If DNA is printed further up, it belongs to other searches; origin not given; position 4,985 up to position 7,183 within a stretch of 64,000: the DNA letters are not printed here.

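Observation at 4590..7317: Homogenised ~540-nt block (CDS 3' end + 287-nt spacer with terminator and promoter region) repeated at 4590-5134 and 6780-7317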

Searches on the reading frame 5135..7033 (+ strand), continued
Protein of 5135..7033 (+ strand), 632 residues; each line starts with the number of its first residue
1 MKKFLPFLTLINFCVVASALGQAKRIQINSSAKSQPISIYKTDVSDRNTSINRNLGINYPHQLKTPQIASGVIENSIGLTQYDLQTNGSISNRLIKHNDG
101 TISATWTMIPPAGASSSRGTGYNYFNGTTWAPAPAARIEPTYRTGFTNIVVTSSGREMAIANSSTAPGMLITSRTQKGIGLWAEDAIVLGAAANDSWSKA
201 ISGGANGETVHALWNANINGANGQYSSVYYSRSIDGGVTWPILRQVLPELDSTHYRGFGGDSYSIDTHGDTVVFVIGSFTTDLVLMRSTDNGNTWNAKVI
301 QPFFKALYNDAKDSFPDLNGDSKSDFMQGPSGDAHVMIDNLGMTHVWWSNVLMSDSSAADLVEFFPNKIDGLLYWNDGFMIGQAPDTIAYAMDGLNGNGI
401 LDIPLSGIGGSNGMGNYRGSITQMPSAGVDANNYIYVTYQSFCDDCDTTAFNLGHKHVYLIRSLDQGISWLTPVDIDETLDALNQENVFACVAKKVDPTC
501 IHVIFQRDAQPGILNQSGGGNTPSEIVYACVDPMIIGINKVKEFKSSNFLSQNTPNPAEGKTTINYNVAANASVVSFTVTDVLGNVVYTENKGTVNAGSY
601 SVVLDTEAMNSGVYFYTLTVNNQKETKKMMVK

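Call 61: find_encoding_contigs(protein=P0124, flank=10000, max_places=6)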
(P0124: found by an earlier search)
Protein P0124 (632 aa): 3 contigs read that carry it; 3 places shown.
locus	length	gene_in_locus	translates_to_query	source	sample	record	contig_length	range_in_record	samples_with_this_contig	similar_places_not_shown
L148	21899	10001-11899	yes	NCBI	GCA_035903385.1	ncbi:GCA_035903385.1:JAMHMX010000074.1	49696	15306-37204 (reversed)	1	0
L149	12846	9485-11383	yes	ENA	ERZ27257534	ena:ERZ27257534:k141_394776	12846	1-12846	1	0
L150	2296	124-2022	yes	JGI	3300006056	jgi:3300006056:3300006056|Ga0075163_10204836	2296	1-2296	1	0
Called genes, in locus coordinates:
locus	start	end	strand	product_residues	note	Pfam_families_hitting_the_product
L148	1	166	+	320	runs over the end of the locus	PF00892:EamA, PF05653:Mg_trans_NIPA (weak), PF00892:EamA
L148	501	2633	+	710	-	PF00403:HMA, PF00122:E1-E2_ATPase, PF00702:Hydrolase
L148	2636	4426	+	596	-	PF13439:Glyco_transf_4, PF20706:GT4-conflict, PF00534:Glycos_transf_1, PF13692:Glyco_trans_1_4, PF08241:Methyltransf_11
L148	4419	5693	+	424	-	PF01943:Polysacc_synt (faint)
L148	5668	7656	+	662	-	PF13522:GATase_6, PF13537:GATase_7, PF00733:Asn_synthase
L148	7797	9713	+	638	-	PF13860:FlgD_ig (weak), PF18962:Por_Secre_tail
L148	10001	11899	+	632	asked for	PF13860:FlgD_ig (weak), PF18962:Por_Secre_tail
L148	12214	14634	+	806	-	PF00676:E1_dh, PF02779:Transket_pyr, PF02780:Transketolase_C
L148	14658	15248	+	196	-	PF01467:CTP_transf_like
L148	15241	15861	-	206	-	PF00005:ABC_tran, PF02463:SMC_N (faint), PF13304:AAA_21 (faint)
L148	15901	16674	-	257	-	PF25084:LbH_EIF2B (faint), PF25087:GMPPB_C (weak), PF00132:Hexapep, PF14602:Hexapep_2 (weak), PF00132:Hexapep, PF13720:Acetyltransf_11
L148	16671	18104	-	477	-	PF03331:LpxC, PF22817:ApeP-like (weak), PF07977:FabA, PF22818:ApeI-like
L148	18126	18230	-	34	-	-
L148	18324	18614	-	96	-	PF00581:Rhodanese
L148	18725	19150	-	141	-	-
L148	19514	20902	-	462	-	PF00890:FAD_binding_2 (weak), PF01134:GIDA (weak), PF01266:DAO (faint), PF07992:Pyr_redox_2, PF12831:FAD_oxidored, PF13738:Pyr_redox_3, PF00070:Pyr_redox, PF02852:Pyr_redox_dim, +3 more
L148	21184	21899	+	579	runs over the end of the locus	PF17899:Peptidase_M61_N, PF05299:Peptidase_M61, PF17820:PDZ_6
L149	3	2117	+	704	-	?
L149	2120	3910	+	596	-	PF13439:Glyco_transf_4, PF20706:GT4-conflict, PF00534:Glycos_transf_1, PF13692:Glyco_trans_1_4, PF08241:Methyltransf_11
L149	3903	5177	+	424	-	PF01943:Polysacc_synt (faint)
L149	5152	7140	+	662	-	PF13522:GATase_6, PF13537:GATase_7, PF00733:Asn_synthase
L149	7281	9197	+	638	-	PF13860:FlgD_ig (weak), PF18962:Por_Secre_tail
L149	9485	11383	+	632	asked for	PF13860:FlgD_ig (weak), PF18962:Por_Secre_tail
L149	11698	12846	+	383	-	?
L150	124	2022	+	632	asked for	PF13860:FlgD_ig (weak), PF18962:Por_Secre_tail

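Call 64: find_encoding_contigs(protein=P0123, flank=8000, max_places=4)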
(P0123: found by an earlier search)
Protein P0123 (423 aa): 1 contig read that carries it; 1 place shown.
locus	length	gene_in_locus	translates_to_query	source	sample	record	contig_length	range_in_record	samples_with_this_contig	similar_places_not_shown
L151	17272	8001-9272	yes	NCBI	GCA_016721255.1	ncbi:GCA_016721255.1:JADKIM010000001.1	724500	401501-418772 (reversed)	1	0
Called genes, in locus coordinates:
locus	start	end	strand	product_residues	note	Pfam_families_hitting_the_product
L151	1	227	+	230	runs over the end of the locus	PF00702:Hydrolase, PF08282:Hydrolase_3 (faint)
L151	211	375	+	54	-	-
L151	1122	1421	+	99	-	-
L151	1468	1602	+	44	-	-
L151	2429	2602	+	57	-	-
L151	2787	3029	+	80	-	-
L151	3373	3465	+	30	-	PF13537:GATase_7 (weak)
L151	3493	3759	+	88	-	PF13522:GATase_6, PF13537:GATase_7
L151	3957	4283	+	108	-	PF00733:Asn_synthase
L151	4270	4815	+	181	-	PF00733:Asn_synthase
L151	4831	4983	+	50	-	-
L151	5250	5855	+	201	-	-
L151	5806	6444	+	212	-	-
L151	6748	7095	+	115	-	PF13585:CHU_C (weak), PF13860:FlgD_ig, PF18962:Por_Secre_tail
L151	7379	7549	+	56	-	-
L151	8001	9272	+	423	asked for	PF13860:FlgD_ig (weak), PF18962:Por_Secre_tail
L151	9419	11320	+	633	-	PF13860:FlgD_ig (weak), PF18962:Por_Secre_tail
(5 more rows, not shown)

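Call 65: find_encoding_contigs(protein=P0130, flank=8000, max_places=4)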
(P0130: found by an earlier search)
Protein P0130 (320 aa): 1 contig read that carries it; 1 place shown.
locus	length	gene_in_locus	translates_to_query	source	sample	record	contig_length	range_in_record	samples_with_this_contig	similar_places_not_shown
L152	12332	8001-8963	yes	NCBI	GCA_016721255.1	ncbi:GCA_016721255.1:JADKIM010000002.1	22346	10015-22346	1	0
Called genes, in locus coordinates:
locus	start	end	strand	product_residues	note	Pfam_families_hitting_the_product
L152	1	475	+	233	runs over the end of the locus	PF13439:Glyco_transf_4, PF13579:Glyco_trans_4_4 (weak)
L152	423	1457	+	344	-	PF00534:Glycos_transf_1, PF13692:Glyco_trans_1_4, PF08241:Methyltransf_11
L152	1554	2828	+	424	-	PF01943:Polysacc_synt (faint)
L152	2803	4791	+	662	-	PF13522:GATase_6, PF13537:GATase_7, PF00733:Asn_synthase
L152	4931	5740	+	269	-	-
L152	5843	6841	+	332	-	PF13860:FlgD_ig (weak), PF18962:Por_Secre_tail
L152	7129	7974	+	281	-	-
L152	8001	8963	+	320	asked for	PF13860:FlgD_ig (weak)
